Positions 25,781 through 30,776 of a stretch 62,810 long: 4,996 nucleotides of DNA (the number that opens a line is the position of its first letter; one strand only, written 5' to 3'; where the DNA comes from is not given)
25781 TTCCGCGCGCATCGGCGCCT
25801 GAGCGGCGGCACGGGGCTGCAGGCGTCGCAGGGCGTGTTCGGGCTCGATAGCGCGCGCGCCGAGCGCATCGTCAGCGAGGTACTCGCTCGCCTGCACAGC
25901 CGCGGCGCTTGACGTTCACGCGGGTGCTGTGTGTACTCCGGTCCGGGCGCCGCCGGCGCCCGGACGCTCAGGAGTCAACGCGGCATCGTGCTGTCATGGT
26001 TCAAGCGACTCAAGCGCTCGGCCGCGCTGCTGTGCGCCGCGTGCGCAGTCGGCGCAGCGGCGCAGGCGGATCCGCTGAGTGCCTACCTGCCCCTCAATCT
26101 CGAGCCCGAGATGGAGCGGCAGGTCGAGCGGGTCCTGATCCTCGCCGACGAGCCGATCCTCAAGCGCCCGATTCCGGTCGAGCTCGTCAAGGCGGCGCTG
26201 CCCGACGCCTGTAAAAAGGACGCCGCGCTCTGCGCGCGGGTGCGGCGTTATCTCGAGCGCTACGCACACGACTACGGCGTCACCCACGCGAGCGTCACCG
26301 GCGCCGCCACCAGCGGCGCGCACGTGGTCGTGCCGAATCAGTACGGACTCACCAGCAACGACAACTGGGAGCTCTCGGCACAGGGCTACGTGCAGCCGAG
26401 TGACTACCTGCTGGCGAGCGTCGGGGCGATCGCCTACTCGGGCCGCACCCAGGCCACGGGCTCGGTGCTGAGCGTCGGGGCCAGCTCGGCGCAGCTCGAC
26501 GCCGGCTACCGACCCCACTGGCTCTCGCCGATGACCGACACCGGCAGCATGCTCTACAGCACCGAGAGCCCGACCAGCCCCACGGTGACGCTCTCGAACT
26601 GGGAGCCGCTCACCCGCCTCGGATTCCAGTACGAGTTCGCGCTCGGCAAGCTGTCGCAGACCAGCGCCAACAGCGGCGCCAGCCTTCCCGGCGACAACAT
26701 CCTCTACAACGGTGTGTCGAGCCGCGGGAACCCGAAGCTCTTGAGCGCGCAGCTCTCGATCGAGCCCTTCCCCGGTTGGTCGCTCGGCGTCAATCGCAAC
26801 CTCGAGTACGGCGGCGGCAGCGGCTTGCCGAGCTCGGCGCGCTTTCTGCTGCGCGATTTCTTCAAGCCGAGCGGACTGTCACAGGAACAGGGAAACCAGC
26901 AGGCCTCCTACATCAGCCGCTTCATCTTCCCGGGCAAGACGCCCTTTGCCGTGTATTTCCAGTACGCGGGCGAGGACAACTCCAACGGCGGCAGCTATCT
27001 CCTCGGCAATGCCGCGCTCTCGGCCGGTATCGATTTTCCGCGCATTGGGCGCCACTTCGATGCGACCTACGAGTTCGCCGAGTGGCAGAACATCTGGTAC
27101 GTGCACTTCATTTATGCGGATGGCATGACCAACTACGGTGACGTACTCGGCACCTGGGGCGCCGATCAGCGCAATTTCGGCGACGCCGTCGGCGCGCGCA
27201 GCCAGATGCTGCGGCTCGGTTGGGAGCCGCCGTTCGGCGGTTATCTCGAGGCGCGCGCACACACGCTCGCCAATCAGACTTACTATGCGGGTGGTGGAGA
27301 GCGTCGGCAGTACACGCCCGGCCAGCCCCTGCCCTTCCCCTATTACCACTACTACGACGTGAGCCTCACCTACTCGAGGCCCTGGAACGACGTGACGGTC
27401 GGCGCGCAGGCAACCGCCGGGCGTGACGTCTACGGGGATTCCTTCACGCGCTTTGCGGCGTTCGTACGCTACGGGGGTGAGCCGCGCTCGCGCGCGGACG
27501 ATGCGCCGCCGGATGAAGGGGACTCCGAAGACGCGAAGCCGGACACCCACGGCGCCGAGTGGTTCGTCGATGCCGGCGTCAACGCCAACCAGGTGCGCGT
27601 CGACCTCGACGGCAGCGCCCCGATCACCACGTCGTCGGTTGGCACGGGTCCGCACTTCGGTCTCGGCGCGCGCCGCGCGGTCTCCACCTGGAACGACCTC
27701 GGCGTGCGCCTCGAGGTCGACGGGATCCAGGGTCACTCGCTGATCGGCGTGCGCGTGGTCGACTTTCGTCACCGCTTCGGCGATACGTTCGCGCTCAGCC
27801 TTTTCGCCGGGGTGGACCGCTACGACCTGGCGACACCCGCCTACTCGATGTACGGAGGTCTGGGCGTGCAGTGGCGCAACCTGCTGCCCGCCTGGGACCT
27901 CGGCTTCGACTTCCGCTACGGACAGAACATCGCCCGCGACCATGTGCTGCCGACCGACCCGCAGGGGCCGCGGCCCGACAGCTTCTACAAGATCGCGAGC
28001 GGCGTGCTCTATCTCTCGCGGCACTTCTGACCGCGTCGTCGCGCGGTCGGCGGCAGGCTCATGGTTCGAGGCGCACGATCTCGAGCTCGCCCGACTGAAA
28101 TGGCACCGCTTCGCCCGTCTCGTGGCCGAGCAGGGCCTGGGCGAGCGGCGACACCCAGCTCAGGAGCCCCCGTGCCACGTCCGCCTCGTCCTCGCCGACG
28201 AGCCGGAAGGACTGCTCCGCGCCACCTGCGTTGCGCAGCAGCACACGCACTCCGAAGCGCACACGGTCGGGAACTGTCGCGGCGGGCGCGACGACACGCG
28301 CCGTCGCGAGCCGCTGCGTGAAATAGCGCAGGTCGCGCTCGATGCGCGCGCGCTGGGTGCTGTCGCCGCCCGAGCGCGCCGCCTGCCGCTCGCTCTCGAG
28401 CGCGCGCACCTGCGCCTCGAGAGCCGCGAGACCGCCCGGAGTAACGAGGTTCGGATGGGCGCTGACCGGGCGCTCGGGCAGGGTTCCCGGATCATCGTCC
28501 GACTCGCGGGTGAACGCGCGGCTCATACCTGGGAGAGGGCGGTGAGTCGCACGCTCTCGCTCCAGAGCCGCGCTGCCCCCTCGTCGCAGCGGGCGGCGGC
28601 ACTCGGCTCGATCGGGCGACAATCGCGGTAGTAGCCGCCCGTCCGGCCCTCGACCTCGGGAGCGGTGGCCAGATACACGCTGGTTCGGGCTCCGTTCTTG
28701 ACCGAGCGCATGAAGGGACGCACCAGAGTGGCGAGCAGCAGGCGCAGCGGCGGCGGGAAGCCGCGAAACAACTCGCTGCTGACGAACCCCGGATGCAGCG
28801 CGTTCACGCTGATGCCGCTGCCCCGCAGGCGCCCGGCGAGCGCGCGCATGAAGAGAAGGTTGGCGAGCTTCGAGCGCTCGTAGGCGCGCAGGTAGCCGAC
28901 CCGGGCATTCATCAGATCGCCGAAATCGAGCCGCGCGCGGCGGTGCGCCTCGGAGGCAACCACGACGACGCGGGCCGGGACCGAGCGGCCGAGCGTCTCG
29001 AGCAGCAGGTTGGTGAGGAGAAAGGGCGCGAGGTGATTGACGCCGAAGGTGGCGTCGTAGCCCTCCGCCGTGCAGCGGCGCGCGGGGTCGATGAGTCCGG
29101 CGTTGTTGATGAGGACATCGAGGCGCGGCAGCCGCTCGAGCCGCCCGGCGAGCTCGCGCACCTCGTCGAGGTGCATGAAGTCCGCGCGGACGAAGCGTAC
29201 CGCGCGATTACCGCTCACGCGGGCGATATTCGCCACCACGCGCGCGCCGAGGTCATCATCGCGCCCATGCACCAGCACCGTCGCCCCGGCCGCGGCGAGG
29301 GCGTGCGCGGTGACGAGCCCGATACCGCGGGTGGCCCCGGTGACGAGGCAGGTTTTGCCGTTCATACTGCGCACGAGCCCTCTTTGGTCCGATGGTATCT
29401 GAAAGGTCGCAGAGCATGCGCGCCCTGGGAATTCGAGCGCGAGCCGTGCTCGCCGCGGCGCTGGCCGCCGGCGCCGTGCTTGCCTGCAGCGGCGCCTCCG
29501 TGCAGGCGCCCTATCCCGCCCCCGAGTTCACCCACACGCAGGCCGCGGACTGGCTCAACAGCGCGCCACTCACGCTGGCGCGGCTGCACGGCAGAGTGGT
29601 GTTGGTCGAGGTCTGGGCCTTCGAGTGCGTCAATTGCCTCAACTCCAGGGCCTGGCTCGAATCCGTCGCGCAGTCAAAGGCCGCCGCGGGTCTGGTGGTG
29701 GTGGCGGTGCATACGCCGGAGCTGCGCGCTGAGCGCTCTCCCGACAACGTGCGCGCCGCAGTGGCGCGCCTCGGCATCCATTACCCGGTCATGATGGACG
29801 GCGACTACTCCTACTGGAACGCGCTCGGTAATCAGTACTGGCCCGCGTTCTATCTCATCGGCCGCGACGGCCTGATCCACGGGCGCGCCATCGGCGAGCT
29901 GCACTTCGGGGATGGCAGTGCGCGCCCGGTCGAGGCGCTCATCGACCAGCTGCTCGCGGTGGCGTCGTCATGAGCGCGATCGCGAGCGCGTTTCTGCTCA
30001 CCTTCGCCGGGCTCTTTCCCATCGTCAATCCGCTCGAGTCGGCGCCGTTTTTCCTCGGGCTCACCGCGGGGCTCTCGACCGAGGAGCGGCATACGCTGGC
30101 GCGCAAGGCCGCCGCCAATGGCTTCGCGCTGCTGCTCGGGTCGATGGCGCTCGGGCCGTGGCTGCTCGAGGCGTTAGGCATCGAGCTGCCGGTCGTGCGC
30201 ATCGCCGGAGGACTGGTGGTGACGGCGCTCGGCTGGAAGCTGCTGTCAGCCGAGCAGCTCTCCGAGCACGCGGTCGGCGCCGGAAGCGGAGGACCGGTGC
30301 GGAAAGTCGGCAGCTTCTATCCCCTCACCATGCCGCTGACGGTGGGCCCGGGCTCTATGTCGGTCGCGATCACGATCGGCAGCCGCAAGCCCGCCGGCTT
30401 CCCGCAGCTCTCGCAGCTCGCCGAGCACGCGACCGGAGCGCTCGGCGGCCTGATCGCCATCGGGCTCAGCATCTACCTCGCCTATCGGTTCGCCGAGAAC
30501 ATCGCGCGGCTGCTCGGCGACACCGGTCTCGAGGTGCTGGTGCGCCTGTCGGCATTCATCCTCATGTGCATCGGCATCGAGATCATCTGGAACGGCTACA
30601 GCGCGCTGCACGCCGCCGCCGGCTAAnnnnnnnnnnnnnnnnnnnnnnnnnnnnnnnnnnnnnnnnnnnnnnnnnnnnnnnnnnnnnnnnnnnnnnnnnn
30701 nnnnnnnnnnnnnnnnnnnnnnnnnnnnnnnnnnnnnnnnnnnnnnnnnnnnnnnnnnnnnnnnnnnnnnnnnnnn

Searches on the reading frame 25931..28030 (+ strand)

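Call 15: search_protein_families(library=pfam, proteins=[window:25931-28030:+], max_evalue=0.001)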
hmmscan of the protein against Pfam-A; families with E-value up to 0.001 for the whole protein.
window:25931-28030:+ (699 aa): 1 family
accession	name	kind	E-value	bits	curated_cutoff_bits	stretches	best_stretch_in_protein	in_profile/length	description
PF14052.12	Caps_assemb_Wzi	-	4.8e-19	69.1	30.1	1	176-409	71-307/392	Capsule assembly protein Wzi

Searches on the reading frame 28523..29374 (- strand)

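Call 15: search_protein_families(library=pfam, proteins=[window:28523-29374:-], max_evalue=0.001)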
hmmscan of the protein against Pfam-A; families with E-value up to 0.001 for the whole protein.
window:28523-29374:- (283 aa): 4 families
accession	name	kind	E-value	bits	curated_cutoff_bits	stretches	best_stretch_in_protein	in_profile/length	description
PF00106.31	adh_short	-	9e-31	107.3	26.6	1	7-204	1-188/195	short chain dehydrogenase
PF13561.12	adh_short_C2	-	1.9e-21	77.1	27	1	13-207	1-185/236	Enoyl-(Acyl carrier protein) reductase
PF08659.16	KR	-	3.1e-06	27.7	22.6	1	8-97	2-94/180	KR domain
PF01370.27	Epimerase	-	0.0003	20.7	20.9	1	10-179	2-156/240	NAD dependent epimerase/dehydratase family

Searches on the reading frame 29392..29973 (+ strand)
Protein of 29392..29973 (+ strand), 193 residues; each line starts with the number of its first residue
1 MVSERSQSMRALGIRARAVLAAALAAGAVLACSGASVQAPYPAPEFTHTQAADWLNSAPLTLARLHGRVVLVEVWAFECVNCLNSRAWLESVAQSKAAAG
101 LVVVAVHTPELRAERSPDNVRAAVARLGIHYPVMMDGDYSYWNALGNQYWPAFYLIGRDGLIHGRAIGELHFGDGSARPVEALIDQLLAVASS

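Call 21: search_protein_families(library=pfam, proteins=[window:29392-29973:+], max_evalue=0.001)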
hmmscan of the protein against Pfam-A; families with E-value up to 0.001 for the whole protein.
window:29392-29973:+ (193 aa): 3 families
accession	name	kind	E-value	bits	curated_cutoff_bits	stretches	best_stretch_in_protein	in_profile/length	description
PF08534.16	Redoxin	-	9.7e-10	38.8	26.6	1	42-168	5-134/148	Redoxin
PF00578.27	AhpC-TSA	-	5.1e-06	26.9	26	1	42-162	4-121/124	AhpC/TSA family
PF13905.12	Thioredoxin_8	-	0.00012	22.8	27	1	67-160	1-92/94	Thioredoxin-like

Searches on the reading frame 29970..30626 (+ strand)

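Call 21: search_protein_families(library=pfam, proteins=[window:29970-30626:+], max_evalue=0.001)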
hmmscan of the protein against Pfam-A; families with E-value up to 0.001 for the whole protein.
window:29970-30626:+ (218 aa): 1 family
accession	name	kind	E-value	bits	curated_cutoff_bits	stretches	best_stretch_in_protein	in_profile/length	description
PF01914.23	MarC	-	3.8e-36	124.9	23.9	1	7-211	3-200/203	MarC family integral membrane protein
